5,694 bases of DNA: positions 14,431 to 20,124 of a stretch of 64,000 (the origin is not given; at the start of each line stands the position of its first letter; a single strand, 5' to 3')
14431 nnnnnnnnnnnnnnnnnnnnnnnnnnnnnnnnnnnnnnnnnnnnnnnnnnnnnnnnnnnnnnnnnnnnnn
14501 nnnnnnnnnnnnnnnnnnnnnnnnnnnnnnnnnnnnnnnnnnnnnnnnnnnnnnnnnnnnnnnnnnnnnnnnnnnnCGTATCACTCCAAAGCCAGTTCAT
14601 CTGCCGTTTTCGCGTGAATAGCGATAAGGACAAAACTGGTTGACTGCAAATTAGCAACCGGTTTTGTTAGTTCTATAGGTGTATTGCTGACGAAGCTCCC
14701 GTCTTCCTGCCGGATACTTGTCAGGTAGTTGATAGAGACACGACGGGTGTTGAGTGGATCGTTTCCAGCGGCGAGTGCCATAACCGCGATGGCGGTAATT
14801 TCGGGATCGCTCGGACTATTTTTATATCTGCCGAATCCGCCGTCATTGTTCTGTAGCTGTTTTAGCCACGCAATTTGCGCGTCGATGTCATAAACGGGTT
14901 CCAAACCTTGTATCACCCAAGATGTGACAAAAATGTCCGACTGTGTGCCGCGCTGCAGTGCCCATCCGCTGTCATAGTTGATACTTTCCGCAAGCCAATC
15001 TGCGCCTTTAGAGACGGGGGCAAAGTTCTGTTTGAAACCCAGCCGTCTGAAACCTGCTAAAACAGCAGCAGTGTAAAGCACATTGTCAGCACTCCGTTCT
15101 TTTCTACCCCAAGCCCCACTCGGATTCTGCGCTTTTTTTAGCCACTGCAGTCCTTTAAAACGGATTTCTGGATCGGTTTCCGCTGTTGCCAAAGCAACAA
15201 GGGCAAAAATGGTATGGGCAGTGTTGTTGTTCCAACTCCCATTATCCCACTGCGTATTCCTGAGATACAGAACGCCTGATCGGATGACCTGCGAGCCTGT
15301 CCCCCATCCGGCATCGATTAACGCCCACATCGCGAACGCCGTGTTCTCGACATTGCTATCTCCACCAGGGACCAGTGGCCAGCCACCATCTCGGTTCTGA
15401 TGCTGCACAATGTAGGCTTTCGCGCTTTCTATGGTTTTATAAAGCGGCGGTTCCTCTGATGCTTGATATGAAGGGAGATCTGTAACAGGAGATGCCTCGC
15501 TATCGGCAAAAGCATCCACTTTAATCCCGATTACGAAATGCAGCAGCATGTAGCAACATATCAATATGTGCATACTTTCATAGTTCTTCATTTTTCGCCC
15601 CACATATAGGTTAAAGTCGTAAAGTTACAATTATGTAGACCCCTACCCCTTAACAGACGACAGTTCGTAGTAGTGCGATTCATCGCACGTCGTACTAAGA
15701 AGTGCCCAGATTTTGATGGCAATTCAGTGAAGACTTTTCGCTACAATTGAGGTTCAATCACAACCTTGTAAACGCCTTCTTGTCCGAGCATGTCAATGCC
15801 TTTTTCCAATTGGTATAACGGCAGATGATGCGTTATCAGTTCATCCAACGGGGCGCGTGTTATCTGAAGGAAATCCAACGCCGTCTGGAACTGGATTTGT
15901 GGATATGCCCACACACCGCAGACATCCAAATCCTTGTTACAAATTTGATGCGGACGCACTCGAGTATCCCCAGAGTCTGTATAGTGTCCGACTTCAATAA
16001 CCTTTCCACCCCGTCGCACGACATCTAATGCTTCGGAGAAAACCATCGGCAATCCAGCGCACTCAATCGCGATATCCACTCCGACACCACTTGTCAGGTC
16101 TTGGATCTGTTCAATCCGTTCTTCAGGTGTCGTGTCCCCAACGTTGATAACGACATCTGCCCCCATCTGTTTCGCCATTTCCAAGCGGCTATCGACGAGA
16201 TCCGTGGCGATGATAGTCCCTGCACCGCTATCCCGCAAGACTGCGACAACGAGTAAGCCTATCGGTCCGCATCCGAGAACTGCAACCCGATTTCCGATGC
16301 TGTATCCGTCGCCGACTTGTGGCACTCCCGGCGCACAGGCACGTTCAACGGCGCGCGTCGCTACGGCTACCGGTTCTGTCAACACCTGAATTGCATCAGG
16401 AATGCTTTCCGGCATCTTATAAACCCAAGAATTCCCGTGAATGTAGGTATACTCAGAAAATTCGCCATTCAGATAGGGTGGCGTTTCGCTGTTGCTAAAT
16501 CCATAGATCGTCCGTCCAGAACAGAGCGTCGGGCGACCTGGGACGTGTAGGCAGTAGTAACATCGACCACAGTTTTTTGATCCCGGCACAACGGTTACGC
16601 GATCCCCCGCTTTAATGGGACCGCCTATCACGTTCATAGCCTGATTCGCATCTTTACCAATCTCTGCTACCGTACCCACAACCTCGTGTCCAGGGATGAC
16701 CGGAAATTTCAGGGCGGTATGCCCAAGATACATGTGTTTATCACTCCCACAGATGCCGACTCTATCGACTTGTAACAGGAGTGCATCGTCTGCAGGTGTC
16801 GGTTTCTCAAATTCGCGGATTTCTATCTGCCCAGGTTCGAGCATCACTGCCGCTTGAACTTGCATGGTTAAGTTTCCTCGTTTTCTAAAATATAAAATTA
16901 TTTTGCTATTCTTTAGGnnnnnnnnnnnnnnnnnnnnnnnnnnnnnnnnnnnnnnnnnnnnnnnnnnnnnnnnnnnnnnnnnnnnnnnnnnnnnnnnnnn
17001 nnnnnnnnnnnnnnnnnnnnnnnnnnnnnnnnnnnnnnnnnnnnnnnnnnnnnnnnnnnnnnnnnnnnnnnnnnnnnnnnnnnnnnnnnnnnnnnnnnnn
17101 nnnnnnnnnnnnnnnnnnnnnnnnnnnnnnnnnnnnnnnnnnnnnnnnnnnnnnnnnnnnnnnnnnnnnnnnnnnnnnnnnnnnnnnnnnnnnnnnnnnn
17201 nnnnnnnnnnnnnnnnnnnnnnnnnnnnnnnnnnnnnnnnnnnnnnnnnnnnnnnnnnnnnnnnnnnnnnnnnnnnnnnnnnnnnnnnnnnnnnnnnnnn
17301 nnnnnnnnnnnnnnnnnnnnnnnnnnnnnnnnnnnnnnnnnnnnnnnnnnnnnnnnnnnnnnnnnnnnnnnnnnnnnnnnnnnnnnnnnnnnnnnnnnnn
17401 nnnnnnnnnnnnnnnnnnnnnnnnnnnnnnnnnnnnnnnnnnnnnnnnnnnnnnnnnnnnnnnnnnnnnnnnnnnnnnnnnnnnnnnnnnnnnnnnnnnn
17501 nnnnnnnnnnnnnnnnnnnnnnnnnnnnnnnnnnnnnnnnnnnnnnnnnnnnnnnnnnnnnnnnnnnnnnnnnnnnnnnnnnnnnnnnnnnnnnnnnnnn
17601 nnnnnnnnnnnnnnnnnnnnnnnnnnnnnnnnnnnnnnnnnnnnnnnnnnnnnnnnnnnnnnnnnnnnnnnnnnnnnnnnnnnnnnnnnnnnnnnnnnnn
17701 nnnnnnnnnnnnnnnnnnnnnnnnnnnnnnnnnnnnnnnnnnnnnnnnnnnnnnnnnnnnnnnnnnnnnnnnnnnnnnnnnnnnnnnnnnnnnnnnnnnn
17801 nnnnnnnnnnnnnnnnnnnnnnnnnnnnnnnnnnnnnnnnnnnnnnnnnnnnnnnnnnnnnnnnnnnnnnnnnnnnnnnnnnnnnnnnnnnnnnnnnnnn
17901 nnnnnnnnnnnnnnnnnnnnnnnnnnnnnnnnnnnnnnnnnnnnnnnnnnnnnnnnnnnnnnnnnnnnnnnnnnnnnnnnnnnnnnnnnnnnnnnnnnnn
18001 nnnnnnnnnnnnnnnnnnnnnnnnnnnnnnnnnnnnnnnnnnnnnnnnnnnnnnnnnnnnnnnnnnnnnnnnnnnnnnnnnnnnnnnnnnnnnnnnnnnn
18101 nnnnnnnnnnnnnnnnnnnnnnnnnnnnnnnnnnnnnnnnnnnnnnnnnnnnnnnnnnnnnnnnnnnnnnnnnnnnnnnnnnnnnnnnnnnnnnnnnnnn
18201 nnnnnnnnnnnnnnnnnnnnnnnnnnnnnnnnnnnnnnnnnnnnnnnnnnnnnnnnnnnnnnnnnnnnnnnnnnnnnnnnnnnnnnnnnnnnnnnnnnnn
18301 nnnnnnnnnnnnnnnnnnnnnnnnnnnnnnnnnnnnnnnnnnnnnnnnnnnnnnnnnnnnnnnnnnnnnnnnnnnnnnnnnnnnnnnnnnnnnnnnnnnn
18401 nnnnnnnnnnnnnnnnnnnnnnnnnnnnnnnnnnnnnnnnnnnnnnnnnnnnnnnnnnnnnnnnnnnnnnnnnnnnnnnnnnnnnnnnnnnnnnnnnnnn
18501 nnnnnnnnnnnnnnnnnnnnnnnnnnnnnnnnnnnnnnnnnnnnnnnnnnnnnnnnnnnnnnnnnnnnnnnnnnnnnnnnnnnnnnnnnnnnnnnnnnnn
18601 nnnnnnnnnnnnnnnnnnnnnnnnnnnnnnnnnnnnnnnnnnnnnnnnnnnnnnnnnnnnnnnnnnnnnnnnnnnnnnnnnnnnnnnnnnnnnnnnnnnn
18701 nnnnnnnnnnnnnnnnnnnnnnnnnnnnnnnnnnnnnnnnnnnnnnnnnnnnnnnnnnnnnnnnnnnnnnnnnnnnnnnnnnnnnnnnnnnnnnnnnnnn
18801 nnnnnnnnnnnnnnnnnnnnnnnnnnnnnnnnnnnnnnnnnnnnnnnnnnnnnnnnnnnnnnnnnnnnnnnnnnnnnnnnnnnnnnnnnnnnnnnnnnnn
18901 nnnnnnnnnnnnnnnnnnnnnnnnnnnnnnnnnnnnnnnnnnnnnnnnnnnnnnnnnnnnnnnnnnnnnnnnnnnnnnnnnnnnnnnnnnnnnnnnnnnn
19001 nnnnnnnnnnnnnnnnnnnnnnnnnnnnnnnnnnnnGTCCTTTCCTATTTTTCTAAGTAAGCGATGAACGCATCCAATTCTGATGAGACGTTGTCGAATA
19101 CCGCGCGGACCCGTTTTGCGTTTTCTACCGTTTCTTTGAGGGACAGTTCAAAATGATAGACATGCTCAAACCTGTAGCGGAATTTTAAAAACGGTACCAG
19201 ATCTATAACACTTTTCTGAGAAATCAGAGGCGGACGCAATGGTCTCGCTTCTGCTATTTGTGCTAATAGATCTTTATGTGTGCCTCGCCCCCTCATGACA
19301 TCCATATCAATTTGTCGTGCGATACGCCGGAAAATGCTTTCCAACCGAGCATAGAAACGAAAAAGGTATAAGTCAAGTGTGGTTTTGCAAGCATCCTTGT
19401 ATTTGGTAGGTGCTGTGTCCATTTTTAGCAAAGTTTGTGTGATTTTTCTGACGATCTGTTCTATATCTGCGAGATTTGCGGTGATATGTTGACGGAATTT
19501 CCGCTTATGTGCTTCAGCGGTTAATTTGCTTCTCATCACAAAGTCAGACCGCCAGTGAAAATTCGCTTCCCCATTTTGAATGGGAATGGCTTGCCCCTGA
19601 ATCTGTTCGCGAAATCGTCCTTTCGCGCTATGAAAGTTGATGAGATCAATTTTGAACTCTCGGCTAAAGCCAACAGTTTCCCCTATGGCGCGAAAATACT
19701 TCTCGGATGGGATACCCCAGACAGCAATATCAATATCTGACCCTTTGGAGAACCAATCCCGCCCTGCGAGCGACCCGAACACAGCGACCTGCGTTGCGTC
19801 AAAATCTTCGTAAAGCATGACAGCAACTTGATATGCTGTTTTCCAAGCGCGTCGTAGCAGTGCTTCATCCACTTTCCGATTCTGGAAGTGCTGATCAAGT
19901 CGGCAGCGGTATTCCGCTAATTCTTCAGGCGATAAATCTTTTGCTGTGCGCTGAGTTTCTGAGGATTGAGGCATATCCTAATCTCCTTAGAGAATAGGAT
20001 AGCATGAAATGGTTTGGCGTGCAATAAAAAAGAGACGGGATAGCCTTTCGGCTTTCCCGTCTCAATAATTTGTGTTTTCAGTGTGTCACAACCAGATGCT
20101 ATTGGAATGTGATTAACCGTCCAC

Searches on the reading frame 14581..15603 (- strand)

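Call 18: search_protein_families(library=pfam, proteins=[window:14581-15603:-], max_evalue=0.001)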
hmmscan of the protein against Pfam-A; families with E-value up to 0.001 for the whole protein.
window:14581-15603:- (340 aa): 4 families
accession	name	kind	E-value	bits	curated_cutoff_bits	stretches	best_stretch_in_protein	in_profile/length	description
PF13243.12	SQHop_cyclase_C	-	3.6e-22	79.2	26.1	3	128-216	142-228/319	Squalene-hopene cyclase C-terminal domain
PF00432.27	Prenyltrans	-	8.2e-14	52.2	26.5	2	241-306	53-120/304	Prenyltransferase alpha-alpha toroid domain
PF13249.12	SQHop_cyclase_N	-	4.3e-12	46.3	26.2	1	58-101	47-90/291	Squalene-hopene cyclase N-terminal domain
PF07678.20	TED_complement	-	7.4e-05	22.4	22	0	250-332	75-165/312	A-macroglobulin TED domain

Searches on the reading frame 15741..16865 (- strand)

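Call 18: search_protein_families(library=pfam, proteins=[window:15741-16865:-], max_evalue=0.001)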
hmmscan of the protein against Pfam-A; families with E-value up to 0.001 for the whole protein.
window:15741-16865:- (374 aa): 5 families
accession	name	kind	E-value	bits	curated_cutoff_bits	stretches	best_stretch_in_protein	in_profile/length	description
PF00107.32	ADH_zinc_N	-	3.6e-28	98.6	31.8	1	201-333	1-127/129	Zinc-binding dehydrogenase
PF08240.17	ADH_N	-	9.8e-20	71.2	23.5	1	26-153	2-104/104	Alcohol dehydrogenase GroES-like domain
PF16912.11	Glu_dehyd_C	-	3e-14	53.5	34.9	1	160-359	4-200/211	Glucose dehydrogenase C-terminus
PF13602.12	ADH_zinc_N_2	-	0.00015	23.1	27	1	234-303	1-58/134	Zinc-binding dehydrogenase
PF03447.22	NAD_binding_3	-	0.00053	21.1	24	1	198-290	1-86/116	Homoserine dehydrogenase, NAD binding domain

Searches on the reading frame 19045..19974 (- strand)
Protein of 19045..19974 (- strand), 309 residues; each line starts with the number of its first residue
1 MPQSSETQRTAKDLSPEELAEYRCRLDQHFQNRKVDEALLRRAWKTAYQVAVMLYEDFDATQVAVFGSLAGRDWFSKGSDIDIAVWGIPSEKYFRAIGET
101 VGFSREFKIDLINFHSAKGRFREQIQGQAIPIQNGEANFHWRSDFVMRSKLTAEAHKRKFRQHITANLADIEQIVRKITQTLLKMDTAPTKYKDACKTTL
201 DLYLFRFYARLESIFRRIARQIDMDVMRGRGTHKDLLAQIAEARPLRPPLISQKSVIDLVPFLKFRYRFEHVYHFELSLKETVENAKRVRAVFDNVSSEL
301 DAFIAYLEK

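Call 18: search_protein_families(library=pfam, proteins=[window:19045-19974:-], max_evalue=0.001)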
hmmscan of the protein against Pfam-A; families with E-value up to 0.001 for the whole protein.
window:19045-19974:- (309 aa): 2 families
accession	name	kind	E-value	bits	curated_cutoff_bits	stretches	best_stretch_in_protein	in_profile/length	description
PF20797.2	HepT-like_2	-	7.9e-20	71.4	27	1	202-306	4-109/110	HepT-like protein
PF18765.7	Polbeta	-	1.5e-07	31.9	26.9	1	56-131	9-86/93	Polymerase beta, Nucleotidyltransferase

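Call 42: search_protein_families(library=padloc, proteins=[window:19045-19974:-], max_evalue=0.01)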
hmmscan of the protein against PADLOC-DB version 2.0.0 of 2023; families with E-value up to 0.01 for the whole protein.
window:19045-19974:- (309 aa): 6 families
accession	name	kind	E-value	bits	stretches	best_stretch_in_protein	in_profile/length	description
PDLC04904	PDC-S09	-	3.7e-07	28.3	1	53-134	18-100/104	-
PDLC04906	PDC-S09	-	2.3e-06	25.9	1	53-130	17-96/98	-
PDLC04902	PDC-S09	-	9.7e-06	23.8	1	54-131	15-94/97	-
PDLC04905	PDC-S09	-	0.00053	18.3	1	53-126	14-92/101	-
PDLC04907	PDC-S09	-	0.004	15.2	1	49-85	16-51/114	-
PDLC01622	Cas8e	-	0.0078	13.5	0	136-237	322-413/423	CAS-I-E; effector_LS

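Call 43: find_homologous_proteins(query=window:19045-19974:-)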
Query window:19045-19974:- (309 aa): 748 proteins with E <= 0.001 among 4299 candidates; the best 120 are listed.
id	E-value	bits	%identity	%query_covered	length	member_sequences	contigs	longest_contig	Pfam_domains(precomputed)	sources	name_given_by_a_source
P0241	2.8e-186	636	92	100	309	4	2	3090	PF18765.8,PF20797.3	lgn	-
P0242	6.8e-178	608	89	100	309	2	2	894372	PF18765.8,PF20797.3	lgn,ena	-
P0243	3.9e-177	606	88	99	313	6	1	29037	PF18765.8,PF20797.3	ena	-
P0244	4.0e-145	501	73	100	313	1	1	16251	PF18765.8,PF20797.3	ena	-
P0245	3.5e-144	498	75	100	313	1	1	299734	PF18765.8,PF20797.3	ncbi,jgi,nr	ncbi:hypothetical protein C6496_11410 [Candidatus Poribacteria bacterium]|nr:MAG: hypothetical prote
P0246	6.5e-144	497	75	100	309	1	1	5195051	PF18765.8,PF20797.3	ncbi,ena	-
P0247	4.4e-140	484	72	100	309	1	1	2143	PF18765.8,PF20797.3,PF01909.30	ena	-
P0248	1.1e-139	483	72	100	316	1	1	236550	PF18765.8,PF20797.3,PF01909.30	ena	-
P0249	1.8e-129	449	68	100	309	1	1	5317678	PF18765.8,PF20797.3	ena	-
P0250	4.7e-109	382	89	64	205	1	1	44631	PF20797.3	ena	-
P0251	3.5e-104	366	57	100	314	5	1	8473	PF18765.8,PF20797.3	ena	-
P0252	6.1e-103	362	57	100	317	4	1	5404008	PF18765.8,PF20797.3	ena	-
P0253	8.6e-103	362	55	100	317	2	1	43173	PF20797.3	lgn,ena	-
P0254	8.9e-102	359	55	100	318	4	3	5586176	PF18765.8,PF22600.3,PF20797.3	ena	-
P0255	1.3e-101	358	57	100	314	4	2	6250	PF18765.8,PF20797.3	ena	-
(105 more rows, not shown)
